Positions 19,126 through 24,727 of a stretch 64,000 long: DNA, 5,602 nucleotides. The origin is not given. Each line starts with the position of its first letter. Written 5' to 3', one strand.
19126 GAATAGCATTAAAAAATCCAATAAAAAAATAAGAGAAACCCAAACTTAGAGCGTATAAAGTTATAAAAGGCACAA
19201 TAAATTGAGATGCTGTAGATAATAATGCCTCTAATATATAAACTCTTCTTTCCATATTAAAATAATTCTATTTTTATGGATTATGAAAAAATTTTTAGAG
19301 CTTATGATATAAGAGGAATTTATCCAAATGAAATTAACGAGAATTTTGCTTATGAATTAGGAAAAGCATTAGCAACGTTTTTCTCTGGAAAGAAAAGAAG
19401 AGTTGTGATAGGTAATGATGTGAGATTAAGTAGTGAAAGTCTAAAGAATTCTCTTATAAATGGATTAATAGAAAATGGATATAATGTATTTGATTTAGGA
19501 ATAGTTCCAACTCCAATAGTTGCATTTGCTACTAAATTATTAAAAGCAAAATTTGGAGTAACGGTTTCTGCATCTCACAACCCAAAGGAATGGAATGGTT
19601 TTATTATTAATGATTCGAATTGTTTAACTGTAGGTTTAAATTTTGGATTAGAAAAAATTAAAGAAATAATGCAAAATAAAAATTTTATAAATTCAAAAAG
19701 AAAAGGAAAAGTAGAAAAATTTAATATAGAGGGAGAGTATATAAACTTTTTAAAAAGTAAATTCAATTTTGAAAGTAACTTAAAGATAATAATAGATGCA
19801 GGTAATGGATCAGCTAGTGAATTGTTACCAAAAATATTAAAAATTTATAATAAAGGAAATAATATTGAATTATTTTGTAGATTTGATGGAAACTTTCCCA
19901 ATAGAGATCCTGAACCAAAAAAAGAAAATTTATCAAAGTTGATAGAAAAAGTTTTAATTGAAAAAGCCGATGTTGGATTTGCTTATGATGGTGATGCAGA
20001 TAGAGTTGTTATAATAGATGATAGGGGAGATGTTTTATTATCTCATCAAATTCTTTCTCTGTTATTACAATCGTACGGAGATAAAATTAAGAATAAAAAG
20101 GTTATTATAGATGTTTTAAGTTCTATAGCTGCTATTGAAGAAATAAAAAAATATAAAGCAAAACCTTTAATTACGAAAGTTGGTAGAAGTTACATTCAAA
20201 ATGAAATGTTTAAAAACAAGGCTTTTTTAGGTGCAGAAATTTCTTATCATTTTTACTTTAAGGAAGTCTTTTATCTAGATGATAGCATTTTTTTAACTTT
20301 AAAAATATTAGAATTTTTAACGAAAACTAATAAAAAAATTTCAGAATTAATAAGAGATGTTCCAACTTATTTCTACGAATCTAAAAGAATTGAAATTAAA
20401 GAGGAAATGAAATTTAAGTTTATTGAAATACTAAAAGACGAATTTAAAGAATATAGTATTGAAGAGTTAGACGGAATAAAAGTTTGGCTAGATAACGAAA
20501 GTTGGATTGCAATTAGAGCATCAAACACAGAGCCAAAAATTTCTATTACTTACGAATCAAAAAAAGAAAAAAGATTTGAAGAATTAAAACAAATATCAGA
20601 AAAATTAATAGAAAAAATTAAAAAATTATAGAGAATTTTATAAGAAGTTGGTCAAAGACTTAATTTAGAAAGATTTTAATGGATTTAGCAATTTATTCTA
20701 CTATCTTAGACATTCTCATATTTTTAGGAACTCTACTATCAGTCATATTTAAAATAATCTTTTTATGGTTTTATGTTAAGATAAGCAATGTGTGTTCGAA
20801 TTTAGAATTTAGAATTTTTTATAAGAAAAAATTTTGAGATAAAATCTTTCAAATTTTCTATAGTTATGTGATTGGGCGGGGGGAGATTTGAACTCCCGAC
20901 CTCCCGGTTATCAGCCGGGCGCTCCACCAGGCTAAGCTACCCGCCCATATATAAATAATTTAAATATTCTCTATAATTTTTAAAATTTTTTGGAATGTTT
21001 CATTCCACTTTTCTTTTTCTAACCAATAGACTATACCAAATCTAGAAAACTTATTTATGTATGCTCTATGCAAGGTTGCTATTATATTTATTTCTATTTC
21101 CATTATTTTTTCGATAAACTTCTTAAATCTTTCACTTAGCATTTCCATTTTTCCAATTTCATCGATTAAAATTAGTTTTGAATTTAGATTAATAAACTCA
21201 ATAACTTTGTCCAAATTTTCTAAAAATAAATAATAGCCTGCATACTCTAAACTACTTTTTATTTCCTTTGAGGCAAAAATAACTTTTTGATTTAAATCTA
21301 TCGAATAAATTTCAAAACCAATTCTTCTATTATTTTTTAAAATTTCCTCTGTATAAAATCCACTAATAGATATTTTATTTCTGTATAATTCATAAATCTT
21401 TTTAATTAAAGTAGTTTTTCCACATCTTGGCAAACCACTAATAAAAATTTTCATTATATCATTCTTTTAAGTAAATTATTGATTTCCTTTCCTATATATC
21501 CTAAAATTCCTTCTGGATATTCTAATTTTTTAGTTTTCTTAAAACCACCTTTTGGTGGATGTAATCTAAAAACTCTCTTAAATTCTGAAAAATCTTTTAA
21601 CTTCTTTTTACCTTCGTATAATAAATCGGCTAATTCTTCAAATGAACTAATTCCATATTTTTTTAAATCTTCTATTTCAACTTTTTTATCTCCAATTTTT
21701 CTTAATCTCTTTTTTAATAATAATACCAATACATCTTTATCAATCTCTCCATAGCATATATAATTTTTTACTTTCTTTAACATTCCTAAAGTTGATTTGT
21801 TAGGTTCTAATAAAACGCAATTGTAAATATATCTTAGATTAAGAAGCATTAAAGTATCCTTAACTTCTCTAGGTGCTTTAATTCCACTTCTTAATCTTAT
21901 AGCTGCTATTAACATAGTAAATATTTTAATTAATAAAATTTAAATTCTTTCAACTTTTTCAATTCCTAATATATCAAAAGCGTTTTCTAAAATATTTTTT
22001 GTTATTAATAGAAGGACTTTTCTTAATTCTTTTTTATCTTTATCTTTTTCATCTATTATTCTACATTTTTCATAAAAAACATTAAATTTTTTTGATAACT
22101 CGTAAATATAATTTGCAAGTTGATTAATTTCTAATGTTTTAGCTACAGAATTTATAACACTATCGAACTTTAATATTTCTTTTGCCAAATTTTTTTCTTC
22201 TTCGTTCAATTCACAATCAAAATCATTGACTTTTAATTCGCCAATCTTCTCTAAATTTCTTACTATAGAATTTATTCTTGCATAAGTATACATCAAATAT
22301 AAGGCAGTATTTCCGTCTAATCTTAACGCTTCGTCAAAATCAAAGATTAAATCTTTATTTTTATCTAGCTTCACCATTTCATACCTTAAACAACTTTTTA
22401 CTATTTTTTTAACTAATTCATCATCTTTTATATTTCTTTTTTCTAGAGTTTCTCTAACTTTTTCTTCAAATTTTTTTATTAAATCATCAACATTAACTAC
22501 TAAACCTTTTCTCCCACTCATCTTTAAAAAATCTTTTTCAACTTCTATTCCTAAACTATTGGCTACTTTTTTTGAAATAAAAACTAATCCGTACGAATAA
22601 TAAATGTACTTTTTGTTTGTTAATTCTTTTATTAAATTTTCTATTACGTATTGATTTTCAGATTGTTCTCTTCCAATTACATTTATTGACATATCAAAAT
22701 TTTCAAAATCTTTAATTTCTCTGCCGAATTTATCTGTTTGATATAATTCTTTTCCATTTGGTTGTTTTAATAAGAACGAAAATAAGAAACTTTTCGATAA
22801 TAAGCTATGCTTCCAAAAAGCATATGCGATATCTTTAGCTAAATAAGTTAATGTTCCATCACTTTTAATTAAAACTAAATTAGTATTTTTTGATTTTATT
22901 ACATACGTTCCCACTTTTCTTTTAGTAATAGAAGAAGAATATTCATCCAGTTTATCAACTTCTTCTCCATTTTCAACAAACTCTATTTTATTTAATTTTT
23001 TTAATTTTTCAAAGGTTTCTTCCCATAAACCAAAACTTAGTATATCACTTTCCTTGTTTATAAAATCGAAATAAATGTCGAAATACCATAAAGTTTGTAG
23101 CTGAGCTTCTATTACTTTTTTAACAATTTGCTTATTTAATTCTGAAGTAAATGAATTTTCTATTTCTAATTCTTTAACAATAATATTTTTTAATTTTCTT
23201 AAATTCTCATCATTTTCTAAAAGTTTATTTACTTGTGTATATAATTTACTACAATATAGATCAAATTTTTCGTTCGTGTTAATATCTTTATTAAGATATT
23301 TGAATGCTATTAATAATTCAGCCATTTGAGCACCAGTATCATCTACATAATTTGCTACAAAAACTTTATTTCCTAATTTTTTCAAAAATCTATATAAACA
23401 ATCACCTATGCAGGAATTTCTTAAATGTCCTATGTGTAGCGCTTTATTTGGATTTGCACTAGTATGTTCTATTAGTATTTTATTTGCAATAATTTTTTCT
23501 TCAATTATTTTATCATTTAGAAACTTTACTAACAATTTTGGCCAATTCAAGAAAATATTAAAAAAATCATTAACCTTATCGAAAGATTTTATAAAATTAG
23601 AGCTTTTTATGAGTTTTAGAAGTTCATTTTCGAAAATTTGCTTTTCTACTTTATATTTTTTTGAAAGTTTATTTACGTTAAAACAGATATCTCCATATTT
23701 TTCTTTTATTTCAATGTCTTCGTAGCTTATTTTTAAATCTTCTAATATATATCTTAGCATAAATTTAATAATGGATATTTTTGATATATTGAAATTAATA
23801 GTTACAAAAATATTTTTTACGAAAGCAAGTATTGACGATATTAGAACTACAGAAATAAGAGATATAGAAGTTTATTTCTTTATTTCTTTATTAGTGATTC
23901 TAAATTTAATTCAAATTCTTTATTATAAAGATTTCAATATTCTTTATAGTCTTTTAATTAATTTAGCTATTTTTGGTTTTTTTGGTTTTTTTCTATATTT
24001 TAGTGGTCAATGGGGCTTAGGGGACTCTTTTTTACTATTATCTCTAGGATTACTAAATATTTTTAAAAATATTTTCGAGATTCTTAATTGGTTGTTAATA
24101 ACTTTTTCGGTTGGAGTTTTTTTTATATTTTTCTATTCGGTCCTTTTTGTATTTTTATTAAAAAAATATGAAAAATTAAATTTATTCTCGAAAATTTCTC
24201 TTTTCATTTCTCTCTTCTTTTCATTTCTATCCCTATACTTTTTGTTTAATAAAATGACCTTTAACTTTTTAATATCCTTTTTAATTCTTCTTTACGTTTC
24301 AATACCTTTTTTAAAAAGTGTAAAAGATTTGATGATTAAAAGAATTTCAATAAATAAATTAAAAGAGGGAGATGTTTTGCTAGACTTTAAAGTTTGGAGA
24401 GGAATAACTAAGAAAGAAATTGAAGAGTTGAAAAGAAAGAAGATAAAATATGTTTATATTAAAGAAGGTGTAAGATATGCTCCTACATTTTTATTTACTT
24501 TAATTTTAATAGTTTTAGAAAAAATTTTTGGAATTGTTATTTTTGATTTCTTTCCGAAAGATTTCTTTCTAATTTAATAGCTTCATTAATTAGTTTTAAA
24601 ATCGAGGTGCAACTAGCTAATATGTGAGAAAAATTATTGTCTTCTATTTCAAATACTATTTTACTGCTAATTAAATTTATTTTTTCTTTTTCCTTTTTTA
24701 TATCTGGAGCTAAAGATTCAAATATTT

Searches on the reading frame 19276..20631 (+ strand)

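Call 30: search_protein_families(library=pfam, proteins=[window:19276-20631:+], max_evalue=0.001)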
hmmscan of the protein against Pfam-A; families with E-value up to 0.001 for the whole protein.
window:19276-20631:+ (451 aa): 4 families
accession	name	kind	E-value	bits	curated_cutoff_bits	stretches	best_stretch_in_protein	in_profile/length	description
PF02878.22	PGM_PMM_I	-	1.9e-37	128.5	22.5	1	5-137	2-136/138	Phosphoglucomutase/phosphomannomutase, alpha/beta/alpha domain I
PF02879.22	PGM_PMM_II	-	9.5e-24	84.4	29.3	1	154-251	2-103/103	Phosphoglucomutase/phosphomannomutase, alpha/beta/alpha domain II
PF02880.22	PGM_PMM_III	-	1.7e-18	67.2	20.7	1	257-363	3-112/115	Phosphoglucomutase/phosphomannomutase, alpha/beta/alpha domain III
PF00408.26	PGM_PMM_IV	-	1.6e-05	25.3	23.1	1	392-439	21-63/68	Phosphoglucomutase/phosphomannomutase, C-terminal domain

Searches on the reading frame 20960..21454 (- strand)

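Call 30: search_protein_families(library=pfam, proteins=[window:20960-21454:-], max_evalue=0.001)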
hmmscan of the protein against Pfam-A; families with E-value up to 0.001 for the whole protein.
window:20960-21454:- (164 aa): 4 families
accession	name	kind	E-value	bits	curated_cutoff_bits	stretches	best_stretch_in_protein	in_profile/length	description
PF03266.21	NTPase_1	-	1.5e-36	126.2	23.9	1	2-158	1-168/168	NTPase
PF13173.12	AAA_14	-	1.9e-06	28.4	27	1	3-121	5-92/129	AAA domain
PF01637.24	ATPase_2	-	0.0002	21.7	33.2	1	3-107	23-126/225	ATPase domain predominantly from Archaea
PF19568.5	Spore_III_AA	-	0.00021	20.9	27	0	90-150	224-279/306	Sporulation stage III, protein AA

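Call 35: search_protein_families(library=ncbifam, proteins=[window:20960-21454:-], max_evalue=0.001)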
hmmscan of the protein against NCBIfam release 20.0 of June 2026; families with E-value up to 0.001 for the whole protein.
window:20960-21454:- (164 aa): 2 families
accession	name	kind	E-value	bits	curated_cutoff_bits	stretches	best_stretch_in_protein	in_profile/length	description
NF010248.0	PRK13695.1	equivalog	1.2e-41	142.4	156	1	1-162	4-176/180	NTPase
NF053861.1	DS8_antiphage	equivalog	0.00041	18.2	790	0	2-131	372-483/994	anti-phage protein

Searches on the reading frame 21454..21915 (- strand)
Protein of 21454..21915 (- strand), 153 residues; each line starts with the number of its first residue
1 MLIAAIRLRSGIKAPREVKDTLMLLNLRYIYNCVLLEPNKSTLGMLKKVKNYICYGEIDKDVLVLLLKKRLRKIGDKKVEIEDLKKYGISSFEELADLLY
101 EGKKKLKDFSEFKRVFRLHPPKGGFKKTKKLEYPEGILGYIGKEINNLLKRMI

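Call 30: search_protein_families(library=pfam, proteins=[window:21454-21915:-], max_evalue=0.001)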
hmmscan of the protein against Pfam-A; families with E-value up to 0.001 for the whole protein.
window:21454-21915:- (153 aa): 1 family
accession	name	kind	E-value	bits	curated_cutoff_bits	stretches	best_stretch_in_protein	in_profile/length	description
PF00327.25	Ribosomal_L30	-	1.2e-11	44.7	23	1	5-53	3-51/51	Ribosomal protein L30p/L7e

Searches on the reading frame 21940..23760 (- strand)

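Call 30: search_protein_families(library=pfam, proteins=[window:21940-23760:-], max_evalue=0.001)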
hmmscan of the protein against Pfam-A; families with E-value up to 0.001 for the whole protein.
window:21940-23760:- (606 aa): 3 families
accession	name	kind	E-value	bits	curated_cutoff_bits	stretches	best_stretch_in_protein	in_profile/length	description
PF05746.21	DALR_1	-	7.3e-30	103.9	22.3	1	489-606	1-117/117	DALR anticodon binding domain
PF00750.26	tRNA-synt_1d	-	1.5e-22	80.5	23.3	1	92-315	19-223/349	tRNA synthetases class I (R), catalytic domain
PF09334.17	tRNA-synt_1g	-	8.2e-05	22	20.1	0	103-146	9-52/391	tRNA synthetases class I (M)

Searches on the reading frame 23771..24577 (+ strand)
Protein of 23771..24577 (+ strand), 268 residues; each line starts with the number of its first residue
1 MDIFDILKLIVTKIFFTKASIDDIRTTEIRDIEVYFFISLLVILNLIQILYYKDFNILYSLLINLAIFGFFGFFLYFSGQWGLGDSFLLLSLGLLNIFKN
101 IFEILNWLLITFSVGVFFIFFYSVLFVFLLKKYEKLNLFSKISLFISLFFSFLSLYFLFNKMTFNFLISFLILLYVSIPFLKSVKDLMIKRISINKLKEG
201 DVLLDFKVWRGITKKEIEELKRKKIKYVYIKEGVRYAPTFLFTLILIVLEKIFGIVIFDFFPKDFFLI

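Call 30: search_protein_families(library=pfam, proteins=[window:23771-24577:+], max_evalue=0.001)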
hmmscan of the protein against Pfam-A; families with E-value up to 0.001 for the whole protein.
window:23771-24577:+ (268 aa): 1 family
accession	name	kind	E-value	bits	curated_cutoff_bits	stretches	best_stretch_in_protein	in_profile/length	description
PF01478.23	Peptidase_A24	-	0.00076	20.3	26.5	1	14-119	5-103/104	Type IV leader peptidase family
